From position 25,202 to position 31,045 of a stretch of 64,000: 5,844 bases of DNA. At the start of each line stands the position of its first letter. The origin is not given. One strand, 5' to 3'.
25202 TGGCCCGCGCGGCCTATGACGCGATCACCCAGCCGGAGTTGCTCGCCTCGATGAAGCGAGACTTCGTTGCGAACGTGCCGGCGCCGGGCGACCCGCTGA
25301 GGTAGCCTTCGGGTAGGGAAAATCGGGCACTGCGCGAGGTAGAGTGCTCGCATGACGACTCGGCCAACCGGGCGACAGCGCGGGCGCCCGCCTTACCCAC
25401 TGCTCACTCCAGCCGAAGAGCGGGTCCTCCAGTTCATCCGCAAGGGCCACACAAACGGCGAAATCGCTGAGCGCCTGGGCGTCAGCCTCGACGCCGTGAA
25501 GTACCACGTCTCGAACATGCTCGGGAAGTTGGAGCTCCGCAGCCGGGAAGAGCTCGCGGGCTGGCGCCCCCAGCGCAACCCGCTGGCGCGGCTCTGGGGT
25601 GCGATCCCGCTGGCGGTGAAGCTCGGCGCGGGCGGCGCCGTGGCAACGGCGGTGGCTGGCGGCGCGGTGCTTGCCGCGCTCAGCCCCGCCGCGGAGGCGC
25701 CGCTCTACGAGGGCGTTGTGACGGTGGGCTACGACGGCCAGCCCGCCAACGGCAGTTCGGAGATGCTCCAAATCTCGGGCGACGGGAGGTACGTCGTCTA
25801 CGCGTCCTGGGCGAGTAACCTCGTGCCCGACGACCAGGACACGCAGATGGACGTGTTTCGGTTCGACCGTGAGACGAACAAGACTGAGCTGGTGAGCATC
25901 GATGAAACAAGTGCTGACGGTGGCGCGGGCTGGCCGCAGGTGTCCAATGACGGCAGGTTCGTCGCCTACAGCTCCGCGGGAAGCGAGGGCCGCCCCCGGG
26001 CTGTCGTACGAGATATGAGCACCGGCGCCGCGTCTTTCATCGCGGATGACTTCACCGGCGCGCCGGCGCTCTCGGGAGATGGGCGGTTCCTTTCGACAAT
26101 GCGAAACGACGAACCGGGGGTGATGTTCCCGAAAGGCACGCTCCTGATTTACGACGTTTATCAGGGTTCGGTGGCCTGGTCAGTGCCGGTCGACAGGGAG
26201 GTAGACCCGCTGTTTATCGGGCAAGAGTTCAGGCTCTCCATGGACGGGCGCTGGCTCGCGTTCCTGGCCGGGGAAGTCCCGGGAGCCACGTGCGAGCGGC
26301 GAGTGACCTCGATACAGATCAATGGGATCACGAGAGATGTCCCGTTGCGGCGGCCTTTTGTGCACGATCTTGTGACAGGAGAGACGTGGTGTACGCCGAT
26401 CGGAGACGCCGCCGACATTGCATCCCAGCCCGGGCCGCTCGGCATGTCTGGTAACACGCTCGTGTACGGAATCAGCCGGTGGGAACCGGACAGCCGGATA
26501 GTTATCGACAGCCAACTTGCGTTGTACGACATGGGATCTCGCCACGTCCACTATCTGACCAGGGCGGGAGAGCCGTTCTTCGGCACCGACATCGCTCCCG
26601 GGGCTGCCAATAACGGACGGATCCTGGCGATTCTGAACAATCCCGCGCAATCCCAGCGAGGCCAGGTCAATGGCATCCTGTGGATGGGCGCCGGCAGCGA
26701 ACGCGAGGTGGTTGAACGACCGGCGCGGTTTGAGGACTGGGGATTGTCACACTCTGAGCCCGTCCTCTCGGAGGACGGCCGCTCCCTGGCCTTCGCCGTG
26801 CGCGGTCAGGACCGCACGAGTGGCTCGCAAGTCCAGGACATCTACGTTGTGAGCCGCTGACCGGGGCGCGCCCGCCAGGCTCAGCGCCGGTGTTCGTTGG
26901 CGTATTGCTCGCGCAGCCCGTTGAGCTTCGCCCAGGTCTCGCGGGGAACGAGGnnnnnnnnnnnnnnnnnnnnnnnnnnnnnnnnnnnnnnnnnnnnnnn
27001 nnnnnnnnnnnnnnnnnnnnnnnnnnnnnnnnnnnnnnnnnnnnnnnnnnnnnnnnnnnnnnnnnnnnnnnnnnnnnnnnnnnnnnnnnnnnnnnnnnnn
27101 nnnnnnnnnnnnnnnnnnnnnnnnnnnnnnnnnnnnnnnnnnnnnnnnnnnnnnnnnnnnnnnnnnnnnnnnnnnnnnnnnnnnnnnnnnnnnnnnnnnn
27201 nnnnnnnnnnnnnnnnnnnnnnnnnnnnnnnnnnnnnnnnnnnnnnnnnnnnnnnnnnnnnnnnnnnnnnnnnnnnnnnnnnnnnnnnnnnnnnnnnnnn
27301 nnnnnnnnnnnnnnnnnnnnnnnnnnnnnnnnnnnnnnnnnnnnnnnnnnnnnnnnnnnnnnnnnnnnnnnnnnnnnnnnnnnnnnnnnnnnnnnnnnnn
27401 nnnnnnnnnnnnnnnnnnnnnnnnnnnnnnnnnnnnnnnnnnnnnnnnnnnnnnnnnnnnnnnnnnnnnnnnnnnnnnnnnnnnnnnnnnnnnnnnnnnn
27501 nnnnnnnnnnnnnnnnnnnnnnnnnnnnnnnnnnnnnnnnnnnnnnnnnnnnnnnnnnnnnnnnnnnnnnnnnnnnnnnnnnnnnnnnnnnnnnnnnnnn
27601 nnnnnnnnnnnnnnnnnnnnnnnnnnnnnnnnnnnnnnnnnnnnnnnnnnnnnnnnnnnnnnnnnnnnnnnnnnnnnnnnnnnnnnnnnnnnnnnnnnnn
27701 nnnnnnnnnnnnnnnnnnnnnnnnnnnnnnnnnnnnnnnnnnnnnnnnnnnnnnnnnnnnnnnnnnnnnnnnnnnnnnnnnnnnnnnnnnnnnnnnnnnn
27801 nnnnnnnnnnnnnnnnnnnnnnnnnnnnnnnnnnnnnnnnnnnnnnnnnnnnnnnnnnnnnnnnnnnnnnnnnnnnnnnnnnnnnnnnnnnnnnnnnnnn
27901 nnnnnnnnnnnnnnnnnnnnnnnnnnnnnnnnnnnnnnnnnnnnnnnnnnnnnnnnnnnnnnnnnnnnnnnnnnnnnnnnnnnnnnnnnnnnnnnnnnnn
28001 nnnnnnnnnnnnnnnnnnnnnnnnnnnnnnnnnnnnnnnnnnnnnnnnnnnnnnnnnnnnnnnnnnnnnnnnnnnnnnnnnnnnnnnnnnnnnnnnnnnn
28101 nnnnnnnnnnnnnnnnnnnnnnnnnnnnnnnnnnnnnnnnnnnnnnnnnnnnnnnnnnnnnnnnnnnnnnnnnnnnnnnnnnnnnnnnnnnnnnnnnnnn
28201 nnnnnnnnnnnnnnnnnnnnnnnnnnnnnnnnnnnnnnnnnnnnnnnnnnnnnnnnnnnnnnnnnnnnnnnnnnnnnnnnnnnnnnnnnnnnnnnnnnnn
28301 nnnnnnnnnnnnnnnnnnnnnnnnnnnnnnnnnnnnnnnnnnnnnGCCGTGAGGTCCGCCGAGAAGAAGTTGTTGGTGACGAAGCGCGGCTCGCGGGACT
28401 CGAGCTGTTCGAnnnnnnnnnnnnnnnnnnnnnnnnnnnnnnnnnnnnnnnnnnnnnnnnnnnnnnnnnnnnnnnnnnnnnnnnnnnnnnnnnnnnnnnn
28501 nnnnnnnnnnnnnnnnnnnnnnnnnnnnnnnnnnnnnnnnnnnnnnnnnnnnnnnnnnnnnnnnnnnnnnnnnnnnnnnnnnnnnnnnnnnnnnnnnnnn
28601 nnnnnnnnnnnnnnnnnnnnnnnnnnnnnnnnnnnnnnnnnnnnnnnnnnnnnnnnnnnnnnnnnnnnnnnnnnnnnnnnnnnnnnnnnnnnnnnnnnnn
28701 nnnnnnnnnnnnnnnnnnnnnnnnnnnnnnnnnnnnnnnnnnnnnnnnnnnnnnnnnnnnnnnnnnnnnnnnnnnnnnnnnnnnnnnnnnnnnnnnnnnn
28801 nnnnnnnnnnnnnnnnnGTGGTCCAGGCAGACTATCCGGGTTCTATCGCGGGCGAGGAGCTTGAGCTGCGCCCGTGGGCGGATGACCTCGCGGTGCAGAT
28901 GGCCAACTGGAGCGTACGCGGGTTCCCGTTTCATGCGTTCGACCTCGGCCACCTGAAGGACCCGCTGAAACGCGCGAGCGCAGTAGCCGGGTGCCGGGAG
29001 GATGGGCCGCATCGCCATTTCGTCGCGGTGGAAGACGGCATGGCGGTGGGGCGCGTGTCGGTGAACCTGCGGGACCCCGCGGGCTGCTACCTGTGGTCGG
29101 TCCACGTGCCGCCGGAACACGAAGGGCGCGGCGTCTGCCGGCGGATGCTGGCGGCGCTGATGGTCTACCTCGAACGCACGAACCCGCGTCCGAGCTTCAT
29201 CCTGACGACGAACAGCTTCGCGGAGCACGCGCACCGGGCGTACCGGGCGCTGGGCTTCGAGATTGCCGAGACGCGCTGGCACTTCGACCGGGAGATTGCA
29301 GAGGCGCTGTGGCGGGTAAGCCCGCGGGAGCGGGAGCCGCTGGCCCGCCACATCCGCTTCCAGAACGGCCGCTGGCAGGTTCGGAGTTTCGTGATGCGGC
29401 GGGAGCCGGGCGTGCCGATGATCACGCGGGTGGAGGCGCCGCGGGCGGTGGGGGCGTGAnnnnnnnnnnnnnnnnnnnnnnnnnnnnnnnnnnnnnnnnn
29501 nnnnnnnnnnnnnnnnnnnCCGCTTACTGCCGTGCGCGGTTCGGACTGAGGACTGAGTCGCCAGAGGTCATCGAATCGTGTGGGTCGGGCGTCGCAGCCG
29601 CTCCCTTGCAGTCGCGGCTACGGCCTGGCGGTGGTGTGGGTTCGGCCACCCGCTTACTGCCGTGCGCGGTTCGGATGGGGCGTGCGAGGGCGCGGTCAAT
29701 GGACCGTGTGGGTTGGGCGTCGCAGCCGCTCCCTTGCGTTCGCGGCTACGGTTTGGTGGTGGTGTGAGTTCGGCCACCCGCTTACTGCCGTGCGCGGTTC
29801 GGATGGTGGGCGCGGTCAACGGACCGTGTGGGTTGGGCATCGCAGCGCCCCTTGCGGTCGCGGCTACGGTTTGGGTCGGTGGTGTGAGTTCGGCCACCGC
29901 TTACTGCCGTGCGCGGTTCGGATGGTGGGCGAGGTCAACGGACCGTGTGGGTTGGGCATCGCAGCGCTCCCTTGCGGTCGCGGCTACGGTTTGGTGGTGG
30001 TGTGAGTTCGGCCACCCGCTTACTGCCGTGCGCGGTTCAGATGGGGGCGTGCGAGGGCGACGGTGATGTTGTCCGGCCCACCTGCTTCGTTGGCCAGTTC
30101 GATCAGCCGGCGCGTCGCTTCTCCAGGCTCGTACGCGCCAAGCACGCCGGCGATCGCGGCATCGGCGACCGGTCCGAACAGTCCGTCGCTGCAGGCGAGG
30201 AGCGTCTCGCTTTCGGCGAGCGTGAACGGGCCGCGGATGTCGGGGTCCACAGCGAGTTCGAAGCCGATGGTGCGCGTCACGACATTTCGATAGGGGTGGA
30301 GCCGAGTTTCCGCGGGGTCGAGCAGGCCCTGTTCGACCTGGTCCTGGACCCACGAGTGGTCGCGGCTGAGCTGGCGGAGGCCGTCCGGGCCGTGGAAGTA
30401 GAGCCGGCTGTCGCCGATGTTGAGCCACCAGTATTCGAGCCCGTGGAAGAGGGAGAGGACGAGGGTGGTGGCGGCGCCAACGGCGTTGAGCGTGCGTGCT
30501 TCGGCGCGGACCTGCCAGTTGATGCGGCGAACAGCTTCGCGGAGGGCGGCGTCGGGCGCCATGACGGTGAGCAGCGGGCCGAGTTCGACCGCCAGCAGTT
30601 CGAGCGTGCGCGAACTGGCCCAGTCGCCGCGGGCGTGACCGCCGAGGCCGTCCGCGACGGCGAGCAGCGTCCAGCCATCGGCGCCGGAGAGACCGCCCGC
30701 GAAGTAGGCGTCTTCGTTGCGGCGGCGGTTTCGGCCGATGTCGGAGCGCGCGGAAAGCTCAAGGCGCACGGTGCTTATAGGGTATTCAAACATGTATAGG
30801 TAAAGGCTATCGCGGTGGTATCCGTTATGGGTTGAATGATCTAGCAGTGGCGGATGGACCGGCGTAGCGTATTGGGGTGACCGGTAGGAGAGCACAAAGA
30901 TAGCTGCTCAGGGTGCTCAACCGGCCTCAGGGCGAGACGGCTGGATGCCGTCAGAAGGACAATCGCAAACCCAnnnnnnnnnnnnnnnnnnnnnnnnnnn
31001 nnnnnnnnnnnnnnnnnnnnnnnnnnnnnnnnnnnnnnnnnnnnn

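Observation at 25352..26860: Paralogous family of membrane-anchored LuxR/GerE-HTH one-component regulators with periplasmic sensor domains (four copies in 64 kb)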

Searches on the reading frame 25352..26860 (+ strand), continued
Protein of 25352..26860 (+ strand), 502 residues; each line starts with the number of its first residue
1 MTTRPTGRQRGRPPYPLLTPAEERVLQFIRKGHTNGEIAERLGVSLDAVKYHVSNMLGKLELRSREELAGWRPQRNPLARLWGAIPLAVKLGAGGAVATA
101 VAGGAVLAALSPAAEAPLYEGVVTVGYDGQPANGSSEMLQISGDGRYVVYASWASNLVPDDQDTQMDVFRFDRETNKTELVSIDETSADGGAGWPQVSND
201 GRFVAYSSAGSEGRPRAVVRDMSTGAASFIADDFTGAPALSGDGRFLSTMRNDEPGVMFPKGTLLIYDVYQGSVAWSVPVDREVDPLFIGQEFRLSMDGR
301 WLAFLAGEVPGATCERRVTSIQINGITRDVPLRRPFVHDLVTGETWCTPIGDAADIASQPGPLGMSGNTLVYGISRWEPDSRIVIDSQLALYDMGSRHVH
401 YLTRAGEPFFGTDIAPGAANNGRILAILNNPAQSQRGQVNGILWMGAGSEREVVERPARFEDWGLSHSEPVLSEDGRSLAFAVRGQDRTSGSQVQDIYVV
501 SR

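Call 52: search_protein_families(library=pfam, alignment_id=A4, max_evalue=0.0001)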
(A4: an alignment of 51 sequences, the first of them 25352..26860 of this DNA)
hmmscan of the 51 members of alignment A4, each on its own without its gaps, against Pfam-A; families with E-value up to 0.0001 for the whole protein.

A. member 1, window:25352-26860:+ (502 aa): 2 families
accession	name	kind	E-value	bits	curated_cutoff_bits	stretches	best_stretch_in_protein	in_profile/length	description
PF00196.25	GerE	-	8e-13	48.2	23.5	1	18-69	3-54/57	Bacterial regulatory proteins, luxR family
PF07676.18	PD40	-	4.8e-07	30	20.9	0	469-499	13-38/38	WD40-like Beta Propeller Repeat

B. families by the number of members that match (of 51 scanned): 24 families
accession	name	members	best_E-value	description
PF00196.25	GerE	51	2.9e-18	Bacterial regulatory proteins, luxR family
PF08281.18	Sigma70_r4_2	21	4.6e-08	Sigma-70, region 4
PF07676.18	PD40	11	1.1e-16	WD40-like Beta Propeller Repeat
PF04545.22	Sigma70_r4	11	4.6e-06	Sigma-70, region 4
PF12840.13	HTH_20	5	3.9e-07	Helix-turn-helix domain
PF13540.12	RCC1_2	4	5e-36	Regulator of chromosome condensation (RCC1) repeat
PF13384.12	HTH_23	4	3e-05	Homeodomain-like domain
PF25390.1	WD40_RLD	3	1.1e-19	RCC1-like domain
PF00560.39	LRR_1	2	2.9e-12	Leucine Rich Repeat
PF00930.27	DPPIV_N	2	1.6e-10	Dipeptidyl peptidase IV (DPP IV) N-terminal region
PF13855.12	LRR_8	2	8.3e-10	Leucine rich repeat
PF13412.12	HTH_24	2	1.2e-05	Winged helix-turn-helix DNA-binding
PF04203.18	Sortase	1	4.6e-21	Sortase domain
PF01476.26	LysM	1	7.7e-16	LysM domain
PF14870.12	PSII_BNR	1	1.7e-13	Photosynthesis system II assembly factor YCF48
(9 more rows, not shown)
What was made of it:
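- Fused C-terminal domains include sortase, LysM, LRR and BNR (call 52). They match at E of 1e-4 or better in 21 of 51 family members (call 52).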

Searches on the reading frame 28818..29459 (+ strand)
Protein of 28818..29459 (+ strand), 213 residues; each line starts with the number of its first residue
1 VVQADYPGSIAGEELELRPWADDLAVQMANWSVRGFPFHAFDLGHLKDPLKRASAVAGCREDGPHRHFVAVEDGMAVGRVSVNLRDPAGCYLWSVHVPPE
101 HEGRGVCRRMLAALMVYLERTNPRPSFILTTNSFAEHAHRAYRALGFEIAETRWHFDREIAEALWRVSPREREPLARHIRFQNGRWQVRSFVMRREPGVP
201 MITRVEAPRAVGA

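Call 18: search_protein_families(library=pfam, proteins=[window:28818-29459:+], max_evalue=0.001)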
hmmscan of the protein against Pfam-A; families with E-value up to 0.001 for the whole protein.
window:28818-29459:+ (213 aa): 4 families
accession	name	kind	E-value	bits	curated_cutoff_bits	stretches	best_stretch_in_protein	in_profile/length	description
PF00583.31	Acetyltransf_1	-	2.2e-11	44.5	20.7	1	56-147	24-116/116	Acetyltransferase (GNAT) family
PF13508.13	Acetyltransf_7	-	7.1e-09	36.4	27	1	65-148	3-83/84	Acetyltransferase (GNAT) domain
PF13673.13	Acetyltransf_10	-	5.2e-06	26.9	23.6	1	62-150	28-110/128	Acetyltransferase (GNAT) domain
PF13302.13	Acetyltransf_3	-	2.5e-05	25.4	25.4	1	15-148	2-138/138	Acetyltransferase (GNAT) domain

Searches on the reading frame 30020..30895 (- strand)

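Call 18: search_protein_families(library=pfam, proteins=[window:30020-30895:-], max_evalue=0.001)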
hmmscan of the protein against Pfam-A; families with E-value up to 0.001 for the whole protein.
window:30020-30895:- (291 aa): 2 families
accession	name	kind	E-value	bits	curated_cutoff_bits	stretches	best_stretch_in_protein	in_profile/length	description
PF13672.11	PP2C_2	-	8e-12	45.6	24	1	56-240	8-175/209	Protein phosphatase 2C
PF00481.26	PP2C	-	0.00018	21.7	20.3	1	54-181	9-141/255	Protein phosphatase 2C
